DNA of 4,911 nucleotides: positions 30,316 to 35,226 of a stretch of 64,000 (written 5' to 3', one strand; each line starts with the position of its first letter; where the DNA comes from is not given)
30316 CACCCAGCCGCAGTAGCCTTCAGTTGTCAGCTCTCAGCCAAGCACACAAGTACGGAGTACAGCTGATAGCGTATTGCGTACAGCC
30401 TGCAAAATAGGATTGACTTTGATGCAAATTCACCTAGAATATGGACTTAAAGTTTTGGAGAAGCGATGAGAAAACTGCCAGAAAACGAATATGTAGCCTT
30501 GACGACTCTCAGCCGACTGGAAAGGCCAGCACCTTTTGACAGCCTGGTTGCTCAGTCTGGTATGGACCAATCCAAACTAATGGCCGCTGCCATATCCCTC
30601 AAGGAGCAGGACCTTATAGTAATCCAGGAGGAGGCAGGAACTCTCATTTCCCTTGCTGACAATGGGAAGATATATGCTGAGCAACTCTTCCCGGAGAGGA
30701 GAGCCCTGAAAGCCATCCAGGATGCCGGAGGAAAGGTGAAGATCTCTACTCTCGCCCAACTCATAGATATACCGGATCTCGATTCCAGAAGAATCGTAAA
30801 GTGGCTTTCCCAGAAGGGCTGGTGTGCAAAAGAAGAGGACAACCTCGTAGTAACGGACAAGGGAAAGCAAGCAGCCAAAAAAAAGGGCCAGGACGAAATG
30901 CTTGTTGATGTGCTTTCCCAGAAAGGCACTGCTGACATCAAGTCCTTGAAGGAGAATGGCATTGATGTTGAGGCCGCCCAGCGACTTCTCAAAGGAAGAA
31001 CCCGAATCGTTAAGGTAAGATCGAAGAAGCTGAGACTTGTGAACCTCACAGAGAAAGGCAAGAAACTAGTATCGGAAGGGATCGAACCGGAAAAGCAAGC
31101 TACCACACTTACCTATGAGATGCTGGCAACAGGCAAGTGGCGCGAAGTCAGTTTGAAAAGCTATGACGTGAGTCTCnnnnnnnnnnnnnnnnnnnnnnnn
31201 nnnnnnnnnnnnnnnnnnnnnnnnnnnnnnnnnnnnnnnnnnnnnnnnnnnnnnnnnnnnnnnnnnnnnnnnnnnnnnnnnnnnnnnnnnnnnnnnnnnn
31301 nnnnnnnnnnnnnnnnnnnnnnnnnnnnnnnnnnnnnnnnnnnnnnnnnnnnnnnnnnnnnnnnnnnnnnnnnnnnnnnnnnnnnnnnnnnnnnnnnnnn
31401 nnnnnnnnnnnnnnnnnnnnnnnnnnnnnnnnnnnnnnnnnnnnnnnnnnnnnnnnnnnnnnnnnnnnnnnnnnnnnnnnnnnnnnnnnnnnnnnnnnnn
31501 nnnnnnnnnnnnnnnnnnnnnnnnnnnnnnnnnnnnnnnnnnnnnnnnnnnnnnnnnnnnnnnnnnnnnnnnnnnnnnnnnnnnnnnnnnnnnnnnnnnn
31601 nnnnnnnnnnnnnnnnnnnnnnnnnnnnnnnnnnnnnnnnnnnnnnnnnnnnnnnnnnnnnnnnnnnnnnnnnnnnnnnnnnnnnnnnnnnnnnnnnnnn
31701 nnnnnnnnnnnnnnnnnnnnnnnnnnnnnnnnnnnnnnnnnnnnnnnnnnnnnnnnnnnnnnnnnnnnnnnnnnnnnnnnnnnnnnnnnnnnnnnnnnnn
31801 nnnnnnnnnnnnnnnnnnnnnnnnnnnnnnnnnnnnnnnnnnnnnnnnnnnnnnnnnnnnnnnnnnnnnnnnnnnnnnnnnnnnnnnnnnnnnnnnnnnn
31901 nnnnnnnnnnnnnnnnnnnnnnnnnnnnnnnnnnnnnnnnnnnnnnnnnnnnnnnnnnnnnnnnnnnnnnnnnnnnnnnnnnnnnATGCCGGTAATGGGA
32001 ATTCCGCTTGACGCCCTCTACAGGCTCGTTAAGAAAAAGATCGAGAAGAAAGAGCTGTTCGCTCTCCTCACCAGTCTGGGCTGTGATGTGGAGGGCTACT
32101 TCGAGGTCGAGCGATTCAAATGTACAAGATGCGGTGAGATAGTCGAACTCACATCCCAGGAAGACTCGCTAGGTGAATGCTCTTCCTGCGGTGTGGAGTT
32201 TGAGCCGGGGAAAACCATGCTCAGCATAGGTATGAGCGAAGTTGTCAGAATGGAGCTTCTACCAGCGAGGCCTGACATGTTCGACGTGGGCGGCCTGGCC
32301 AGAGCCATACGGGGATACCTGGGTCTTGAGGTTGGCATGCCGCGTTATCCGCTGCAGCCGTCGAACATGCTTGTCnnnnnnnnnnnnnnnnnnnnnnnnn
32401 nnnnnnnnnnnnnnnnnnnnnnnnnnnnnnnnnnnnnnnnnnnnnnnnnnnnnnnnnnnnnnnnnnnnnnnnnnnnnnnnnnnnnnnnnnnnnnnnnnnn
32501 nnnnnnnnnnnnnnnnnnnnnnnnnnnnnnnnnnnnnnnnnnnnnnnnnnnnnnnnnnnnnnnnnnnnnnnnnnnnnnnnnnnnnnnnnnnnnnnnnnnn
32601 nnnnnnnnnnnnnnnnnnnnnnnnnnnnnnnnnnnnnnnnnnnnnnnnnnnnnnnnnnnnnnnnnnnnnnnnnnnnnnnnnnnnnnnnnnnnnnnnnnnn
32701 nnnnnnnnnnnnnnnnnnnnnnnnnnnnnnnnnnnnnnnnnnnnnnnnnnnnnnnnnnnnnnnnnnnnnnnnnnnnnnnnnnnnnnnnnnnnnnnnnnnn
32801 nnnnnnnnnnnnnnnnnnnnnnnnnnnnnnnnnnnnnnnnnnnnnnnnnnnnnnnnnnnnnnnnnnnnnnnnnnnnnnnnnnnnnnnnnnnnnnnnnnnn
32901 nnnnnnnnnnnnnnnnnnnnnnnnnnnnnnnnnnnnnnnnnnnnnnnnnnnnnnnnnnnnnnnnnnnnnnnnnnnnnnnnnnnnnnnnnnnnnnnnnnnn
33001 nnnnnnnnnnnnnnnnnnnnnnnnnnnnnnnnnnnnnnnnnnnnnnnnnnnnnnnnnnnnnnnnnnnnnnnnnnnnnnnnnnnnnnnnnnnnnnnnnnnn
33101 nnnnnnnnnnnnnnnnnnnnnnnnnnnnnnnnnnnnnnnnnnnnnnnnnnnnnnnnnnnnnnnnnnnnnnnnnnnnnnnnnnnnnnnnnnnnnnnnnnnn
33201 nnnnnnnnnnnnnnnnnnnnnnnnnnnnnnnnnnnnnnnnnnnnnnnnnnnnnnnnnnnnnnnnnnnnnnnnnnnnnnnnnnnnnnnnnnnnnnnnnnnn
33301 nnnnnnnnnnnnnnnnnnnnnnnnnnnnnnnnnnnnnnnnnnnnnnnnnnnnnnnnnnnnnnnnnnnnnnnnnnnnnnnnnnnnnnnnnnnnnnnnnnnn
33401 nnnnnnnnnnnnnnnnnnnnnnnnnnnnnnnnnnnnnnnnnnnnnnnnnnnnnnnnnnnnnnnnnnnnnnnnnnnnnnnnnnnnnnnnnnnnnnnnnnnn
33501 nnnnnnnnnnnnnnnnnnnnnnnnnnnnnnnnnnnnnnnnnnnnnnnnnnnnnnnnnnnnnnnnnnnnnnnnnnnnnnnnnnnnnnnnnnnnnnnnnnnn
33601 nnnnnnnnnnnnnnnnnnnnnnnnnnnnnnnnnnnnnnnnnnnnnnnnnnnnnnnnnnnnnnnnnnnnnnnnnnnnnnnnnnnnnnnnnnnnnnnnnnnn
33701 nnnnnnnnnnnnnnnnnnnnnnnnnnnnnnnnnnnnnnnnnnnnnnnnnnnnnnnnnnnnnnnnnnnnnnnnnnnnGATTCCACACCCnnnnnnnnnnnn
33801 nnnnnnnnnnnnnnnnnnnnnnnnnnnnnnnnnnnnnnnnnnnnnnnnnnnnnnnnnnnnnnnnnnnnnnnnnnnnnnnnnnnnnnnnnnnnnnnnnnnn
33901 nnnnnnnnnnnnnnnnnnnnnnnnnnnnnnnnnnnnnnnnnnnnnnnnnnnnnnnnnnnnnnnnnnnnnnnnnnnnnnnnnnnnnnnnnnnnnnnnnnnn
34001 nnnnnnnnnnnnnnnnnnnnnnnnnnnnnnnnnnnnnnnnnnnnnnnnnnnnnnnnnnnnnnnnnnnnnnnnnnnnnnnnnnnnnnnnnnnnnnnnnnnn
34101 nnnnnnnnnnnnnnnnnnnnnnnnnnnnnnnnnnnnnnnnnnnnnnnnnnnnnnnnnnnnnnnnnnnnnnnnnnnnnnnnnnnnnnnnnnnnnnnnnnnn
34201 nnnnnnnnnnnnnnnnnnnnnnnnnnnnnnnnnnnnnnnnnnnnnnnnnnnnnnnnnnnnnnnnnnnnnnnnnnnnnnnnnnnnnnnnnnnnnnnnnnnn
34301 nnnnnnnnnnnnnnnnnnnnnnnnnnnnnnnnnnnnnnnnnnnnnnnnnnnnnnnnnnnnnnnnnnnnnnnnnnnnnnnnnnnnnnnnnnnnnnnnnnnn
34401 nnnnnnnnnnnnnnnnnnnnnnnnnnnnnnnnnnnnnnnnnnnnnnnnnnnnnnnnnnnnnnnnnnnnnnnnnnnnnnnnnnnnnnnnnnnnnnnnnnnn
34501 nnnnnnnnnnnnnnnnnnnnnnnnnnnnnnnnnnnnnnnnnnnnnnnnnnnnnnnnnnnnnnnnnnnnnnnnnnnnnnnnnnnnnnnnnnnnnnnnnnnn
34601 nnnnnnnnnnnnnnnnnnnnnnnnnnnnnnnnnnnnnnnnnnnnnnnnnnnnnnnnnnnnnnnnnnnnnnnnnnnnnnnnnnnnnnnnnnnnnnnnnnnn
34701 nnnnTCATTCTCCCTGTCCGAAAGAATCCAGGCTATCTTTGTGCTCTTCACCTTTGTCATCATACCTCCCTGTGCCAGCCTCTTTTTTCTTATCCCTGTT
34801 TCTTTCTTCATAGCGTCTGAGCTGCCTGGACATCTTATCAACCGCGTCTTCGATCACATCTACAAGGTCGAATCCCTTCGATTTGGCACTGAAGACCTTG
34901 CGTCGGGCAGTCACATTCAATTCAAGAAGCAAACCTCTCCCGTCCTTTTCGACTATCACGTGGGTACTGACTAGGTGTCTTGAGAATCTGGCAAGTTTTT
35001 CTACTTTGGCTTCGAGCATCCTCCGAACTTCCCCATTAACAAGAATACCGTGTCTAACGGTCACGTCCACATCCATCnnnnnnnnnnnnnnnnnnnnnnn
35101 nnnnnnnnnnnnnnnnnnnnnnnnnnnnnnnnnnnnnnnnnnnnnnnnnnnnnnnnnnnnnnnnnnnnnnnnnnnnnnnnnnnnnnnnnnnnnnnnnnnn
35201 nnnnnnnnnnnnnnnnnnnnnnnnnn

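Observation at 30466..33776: Archaeal/eukaryal-type heterotetrameric PheRS (509-aa alpha, 596-aa beta) in a bacterium with LPS machinery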

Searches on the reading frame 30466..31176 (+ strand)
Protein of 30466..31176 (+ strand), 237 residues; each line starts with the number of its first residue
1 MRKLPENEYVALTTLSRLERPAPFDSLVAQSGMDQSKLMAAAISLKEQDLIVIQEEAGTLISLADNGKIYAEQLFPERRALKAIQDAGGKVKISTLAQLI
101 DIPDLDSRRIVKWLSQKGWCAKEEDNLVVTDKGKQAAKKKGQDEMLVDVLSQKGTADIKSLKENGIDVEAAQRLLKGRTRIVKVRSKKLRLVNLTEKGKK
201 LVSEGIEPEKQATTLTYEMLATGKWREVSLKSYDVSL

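Call 28: search_protein_families(library=pfam, proteins=[window:30466-31176:+], max_evalue=10)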
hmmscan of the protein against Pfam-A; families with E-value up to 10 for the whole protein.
seq(237 aa): 9 families
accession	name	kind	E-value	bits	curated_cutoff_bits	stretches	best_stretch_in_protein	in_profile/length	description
PF03374.19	ANT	-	0.0052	17.5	25.3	1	76-127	9-59/108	Phage antirepressor protein KilAC domain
PF25167.1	DUF7829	-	0.0086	15.9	28.6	1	93-160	61-129/224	Domain of unknown function (DUF7829)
PF15874.10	Il2rg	-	0.0092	16.7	27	2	43-81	26-66/92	Putative Interleukin 2 receptor, gamma chain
PF25213.1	HVO_A0261_N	-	0.0095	16.2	35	1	90-138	24-72/86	HVO_A0261 N-terminal domain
PF23589.2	WH_AprA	-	0.018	16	27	1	108-138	39-69/94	AprA winged helix domain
PF00215.30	OMPdecase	-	0.068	13.5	27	1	133-210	96-179/221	Orotidine 5'-phosphate decarboxylase / HUMPS family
PF14947.12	HTH_45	-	0.069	13.6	25.5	1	110-138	39-67/77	Winged helix-turn-helix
PF19453.4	DUF5991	-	0.15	12.8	24.3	1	152-213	49-110/122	Family of unknown function (DUF5991)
PF06969.22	HemN_C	-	0.17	12.4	24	1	106-133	36-64/67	HemN C-terminal domain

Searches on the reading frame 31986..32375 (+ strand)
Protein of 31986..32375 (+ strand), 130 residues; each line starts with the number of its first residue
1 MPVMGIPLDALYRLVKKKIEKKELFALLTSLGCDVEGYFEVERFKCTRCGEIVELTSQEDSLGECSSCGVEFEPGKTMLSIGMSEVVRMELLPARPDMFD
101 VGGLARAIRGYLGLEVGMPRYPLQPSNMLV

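Call 28: search_protein_families(library=pfam, proteins=[window:31986-32375:+], max_evalue=10)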
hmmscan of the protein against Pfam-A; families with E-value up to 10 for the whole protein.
seq(130 aa): 17 families
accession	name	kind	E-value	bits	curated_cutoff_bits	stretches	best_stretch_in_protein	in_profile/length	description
PF18262.7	PhetRS_B1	-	0.0073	17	26.8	1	1-112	1-81/83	Phe-tRNA synthetase beta subunit B1 domain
PF06397.17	Desulfoferrod_N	-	0.013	15.6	23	1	41-56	4-19/36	Desulfoferrodoxin, N-terminal domain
PF09723.15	Zn_ribbon_8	-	0.014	15.8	34.4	1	44-70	6-34/41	Zinc ribbon domain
PF24292.1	DUF7479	-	0.026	15.1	27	1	37-52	24-39/60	Domain of unknown function (DUF7479)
PF23455.1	DUF7129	-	0.038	14.2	30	1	42-70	10-35/45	Domain of unknown function (DUF7129)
PF01485.27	IBR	-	0.04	14.4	24.3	1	43-72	18-51/65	IBR domain, a half RING-finger domain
PF25207.1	DUF7837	-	0.05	14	27.8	1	59-75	2-18/47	Domain of unknown function (DUF7837)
PF23458.2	DUF7130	-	0.05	13.9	35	1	44-71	54-79/89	Domain of unknown function (DUF7130)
PF02150.21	Zn_ribbon_RPB9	-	0.062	13.6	25.2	1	46-73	4-32/36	RNA polymerases M/15 Kd subunit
PF24749.2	DUF7695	-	0.072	13.3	25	1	43-70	6-32/58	Domain of unknown function (DUF7695)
PF06221.18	zf-C2HC5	-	0.091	13.2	25.8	1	45-72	19-44/54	Putative zinc finger motif, C2HC5-type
PF10080.14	FtrD-like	-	0.12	13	26.3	1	26-86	33-94/101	Membrane iron-sulfur containing protein FtrD-like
PF21344.3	Zn_ribbon_LysW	-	0.12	12.5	27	1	45-73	2-32/46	Alpha-aminoadipate carrier protein LysW-like, globular domain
PF23137.1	HVO_0758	-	0.18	12.1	27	1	42-72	19-52/55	HVO_0758 mu-protein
PF21349.2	RUBY_RBDX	-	0.35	10.8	26.5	1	44-70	1-24/30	Rubrerythrin, rubredoxin-like domain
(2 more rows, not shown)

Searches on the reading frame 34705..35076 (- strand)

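Call 10: search_protein_families(library=ncbifam, proteins=[window:34705-35076:-], max_evalue=0.00001)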
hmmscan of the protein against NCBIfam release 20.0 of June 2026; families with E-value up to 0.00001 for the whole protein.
window:34705-35076:- (123 aa): 2 families
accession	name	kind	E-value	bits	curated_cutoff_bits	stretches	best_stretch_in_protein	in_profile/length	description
TIGR00741.1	yfiA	equivalog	2.5e-11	43.9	40.9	1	11-99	10-101/102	ribosome hibernation-promoting factor, HPF/YfiA family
NF007654.0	PRK10324.1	equivalog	5e-08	33.5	158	1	13-96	12-95/113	ribosome-associated translation inhibitor RaiA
